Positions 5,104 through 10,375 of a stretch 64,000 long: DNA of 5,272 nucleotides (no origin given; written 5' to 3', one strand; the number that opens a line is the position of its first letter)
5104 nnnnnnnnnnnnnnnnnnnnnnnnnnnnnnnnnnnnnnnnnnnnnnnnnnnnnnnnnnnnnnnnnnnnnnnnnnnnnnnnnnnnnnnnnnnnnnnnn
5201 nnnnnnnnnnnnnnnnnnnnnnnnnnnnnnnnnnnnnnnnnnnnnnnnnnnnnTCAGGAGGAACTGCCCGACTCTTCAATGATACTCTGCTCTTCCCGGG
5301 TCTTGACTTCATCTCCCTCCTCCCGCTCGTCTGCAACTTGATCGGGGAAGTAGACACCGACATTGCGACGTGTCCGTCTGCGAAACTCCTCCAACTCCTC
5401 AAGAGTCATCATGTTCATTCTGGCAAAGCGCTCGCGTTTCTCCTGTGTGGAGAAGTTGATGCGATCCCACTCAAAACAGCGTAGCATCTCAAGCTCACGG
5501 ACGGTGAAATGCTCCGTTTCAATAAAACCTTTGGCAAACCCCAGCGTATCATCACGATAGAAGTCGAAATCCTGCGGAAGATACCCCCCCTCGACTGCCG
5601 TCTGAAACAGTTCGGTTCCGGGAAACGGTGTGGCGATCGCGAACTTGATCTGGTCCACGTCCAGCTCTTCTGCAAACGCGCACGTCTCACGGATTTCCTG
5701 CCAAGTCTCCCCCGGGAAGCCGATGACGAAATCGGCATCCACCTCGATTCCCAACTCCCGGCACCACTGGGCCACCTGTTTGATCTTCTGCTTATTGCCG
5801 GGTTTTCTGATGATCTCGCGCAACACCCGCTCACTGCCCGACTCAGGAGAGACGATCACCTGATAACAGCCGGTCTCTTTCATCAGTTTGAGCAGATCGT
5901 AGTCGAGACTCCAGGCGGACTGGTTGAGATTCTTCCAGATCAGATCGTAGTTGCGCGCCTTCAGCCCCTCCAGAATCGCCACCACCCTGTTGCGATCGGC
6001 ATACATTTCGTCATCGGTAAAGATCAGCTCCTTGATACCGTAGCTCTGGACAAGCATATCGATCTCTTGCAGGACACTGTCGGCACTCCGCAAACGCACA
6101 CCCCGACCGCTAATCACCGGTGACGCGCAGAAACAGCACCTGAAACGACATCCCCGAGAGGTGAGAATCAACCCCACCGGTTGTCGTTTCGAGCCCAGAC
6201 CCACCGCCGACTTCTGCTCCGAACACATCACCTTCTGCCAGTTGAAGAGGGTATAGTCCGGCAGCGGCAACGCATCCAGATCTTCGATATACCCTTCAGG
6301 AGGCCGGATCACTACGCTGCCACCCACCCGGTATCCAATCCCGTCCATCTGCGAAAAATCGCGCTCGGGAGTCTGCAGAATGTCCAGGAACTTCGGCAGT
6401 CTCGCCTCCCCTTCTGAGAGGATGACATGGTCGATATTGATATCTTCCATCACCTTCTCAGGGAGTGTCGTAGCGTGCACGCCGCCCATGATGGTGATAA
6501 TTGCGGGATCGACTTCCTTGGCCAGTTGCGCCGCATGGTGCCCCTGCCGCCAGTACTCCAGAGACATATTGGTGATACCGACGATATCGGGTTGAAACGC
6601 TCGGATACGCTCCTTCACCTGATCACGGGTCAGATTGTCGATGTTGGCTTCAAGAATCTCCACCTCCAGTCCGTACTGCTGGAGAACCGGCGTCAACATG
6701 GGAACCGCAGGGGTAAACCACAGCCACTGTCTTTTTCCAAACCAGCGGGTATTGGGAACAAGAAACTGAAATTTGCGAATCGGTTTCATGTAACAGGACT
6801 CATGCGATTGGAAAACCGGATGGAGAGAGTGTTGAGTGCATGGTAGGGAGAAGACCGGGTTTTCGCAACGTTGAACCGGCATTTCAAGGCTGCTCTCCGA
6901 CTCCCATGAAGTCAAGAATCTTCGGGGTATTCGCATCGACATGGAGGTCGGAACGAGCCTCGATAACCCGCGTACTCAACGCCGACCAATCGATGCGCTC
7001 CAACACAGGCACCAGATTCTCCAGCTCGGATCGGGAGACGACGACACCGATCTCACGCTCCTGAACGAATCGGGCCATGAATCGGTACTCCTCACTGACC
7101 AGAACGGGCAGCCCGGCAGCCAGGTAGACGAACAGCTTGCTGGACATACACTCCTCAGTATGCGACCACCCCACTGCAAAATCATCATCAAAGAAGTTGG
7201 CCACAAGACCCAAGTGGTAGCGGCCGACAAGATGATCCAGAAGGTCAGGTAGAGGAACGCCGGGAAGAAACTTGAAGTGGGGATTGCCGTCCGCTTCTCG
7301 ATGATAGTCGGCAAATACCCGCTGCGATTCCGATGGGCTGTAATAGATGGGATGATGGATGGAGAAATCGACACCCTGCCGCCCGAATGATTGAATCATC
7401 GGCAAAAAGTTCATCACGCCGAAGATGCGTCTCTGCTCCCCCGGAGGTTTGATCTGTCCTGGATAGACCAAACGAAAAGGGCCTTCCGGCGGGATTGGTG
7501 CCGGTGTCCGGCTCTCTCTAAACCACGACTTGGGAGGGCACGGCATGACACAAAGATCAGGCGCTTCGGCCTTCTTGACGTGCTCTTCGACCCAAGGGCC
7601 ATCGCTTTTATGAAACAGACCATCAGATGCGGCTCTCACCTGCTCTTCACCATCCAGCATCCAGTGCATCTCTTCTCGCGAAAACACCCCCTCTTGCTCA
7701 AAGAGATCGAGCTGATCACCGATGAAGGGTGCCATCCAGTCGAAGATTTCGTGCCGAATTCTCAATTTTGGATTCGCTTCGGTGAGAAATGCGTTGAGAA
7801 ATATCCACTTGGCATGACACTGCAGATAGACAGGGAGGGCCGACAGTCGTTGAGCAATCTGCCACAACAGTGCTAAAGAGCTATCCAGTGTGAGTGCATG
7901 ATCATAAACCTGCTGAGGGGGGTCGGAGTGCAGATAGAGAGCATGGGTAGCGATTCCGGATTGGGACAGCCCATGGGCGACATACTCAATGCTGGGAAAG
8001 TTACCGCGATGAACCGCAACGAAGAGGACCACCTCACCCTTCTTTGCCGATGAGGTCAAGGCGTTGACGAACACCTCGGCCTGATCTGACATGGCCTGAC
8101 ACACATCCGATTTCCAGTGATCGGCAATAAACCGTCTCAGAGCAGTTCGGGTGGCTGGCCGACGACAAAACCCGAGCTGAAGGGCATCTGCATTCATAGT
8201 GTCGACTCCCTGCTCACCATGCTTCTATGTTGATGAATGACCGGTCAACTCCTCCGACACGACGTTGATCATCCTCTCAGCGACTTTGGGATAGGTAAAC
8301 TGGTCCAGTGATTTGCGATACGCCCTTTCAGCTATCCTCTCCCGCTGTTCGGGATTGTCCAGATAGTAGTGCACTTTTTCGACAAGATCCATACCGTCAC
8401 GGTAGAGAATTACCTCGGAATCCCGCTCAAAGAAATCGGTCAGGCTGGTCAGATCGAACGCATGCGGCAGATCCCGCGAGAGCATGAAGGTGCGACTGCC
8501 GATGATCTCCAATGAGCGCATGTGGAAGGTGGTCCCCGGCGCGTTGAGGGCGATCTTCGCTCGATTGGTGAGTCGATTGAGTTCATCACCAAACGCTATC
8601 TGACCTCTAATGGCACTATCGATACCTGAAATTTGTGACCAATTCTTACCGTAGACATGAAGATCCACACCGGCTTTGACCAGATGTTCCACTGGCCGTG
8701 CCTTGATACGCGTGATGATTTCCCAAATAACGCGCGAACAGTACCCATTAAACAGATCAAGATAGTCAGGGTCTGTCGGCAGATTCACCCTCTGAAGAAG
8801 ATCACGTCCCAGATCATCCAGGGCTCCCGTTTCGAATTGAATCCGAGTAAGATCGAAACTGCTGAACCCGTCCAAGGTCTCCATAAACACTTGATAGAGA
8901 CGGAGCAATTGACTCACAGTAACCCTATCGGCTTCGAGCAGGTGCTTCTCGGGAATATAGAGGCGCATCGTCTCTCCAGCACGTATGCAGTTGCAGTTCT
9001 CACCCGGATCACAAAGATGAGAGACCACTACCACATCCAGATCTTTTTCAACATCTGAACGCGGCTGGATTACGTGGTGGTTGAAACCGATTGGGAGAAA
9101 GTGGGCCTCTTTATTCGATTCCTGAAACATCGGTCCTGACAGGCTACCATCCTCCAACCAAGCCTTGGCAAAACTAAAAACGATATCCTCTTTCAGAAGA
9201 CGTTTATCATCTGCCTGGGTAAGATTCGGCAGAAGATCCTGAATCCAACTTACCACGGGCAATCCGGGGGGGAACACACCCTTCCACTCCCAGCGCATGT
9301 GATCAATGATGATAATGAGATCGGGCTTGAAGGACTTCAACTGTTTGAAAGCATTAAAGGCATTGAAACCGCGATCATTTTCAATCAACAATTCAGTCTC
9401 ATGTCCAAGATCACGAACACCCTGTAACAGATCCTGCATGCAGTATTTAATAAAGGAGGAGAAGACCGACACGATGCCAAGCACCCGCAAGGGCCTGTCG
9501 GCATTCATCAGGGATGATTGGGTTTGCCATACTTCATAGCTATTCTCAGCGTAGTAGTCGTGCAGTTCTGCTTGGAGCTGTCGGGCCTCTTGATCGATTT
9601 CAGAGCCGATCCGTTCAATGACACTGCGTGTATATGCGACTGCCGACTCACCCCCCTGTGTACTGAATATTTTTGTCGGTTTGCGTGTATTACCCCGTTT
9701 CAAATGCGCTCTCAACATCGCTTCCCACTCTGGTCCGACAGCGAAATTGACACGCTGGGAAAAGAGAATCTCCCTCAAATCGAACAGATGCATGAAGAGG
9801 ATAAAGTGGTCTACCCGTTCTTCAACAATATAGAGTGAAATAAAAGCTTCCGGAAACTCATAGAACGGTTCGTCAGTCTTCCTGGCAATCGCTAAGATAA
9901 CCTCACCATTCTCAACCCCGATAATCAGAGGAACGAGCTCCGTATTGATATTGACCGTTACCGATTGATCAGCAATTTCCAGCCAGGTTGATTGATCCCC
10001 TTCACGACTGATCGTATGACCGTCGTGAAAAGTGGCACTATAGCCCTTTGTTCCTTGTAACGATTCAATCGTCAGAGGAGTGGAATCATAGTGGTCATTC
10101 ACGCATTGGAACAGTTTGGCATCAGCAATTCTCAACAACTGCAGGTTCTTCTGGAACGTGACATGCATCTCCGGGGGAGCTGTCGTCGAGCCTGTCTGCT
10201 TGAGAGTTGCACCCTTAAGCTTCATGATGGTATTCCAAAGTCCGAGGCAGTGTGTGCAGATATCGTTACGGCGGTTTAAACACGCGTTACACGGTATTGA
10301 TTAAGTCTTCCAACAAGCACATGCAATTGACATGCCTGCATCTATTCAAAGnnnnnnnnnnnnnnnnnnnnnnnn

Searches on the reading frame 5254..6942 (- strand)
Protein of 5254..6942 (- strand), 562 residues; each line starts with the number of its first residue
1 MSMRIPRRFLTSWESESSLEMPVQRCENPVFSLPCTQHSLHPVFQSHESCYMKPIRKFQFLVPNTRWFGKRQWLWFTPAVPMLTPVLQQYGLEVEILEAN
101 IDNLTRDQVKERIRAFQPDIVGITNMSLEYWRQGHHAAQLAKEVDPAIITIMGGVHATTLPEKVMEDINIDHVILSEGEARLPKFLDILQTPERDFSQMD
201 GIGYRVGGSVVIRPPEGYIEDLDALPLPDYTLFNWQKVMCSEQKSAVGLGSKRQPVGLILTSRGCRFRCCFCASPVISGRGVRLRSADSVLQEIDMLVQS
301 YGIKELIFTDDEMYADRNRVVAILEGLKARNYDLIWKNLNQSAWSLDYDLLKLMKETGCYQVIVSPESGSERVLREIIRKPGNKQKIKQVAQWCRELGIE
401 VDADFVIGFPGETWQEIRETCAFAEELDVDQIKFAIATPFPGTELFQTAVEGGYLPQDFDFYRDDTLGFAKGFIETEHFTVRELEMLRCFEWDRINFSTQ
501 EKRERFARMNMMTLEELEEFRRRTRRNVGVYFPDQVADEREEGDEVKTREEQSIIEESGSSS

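Call 9: search_protein_families(library=pfam, proteins=[window:5254-6942:-], max_evalue=0.00001)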
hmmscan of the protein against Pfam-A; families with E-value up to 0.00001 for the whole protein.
window:5254-6942:- (562 aa): 2 families
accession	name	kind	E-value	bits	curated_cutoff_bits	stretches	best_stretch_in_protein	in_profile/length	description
PF04055.27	Radical_SAM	-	6.1e-24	85.5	29.5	1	260-423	2-165/166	Radical SAM superfamily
PF02310.24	B12-binding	-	4.7e-19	68.8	32.1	1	76-184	13-119/121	B12 binding domain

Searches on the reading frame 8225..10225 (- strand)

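Call 9: search_protein_families(library=pfam, proteins=[window:8225-10225:-], max_evalue=0.00001)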
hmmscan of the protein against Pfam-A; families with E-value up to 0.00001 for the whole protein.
window:8225-10225:- (666 aa): 1 family
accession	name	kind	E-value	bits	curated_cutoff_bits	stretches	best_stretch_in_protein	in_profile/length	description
PF13524.12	Glyco_trans_1_2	-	2.1e-22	80.1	25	1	518-653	13-143/144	Glycosyl transferase-like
